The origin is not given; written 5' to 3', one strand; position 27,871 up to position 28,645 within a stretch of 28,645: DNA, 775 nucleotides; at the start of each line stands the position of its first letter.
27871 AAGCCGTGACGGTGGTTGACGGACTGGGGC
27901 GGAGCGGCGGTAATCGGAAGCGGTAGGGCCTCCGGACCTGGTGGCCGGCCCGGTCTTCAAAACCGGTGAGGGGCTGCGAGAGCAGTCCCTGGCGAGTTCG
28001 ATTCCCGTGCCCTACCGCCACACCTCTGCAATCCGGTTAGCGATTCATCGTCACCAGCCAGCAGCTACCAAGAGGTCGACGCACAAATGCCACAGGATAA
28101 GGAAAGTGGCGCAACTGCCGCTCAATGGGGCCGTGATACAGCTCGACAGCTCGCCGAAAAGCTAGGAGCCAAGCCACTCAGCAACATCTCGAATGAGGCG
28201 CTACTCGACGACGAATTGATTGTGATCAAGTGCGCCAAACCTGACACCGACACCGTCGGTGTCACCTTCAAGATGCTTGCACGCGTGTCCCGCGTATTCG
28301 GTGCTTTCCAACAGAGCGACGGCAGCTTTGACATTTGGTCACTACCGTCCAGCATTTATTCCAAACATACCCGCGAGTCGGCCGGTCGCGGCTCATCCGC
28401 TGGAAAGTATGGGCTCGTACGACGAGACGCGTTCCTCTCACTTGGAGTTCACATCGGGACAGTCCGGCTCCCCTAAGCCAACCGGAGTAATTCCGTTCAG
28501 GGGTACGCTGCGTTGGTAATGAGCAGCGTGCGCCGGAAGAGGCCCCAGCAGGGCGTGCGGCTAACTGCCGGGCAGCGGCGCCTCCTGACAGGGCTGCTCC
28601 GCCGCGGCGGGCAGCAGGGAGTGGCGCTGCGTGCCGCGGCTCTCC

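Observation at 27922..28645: tRNA-Sec (selC) followed by an abrupt GC drop, suggesting a possible integrated element at the selC 3' end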

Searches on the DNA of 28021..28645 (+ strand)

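Call 73: search_dna_similar(query=window:28021-28645:+, collection=phages, mode=distant, max_rows=5)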
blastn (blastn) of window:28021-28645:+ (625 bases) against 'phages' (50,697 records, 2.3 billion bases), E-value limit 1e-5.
No match.

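Call 74: search_dna_similar(query=window:28021-28645:+, collection=plasmids, mode=distant, max_rows=5)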
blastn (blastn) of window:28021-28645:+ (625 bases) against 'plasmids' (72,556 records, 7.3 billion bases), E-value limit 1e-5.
No match.
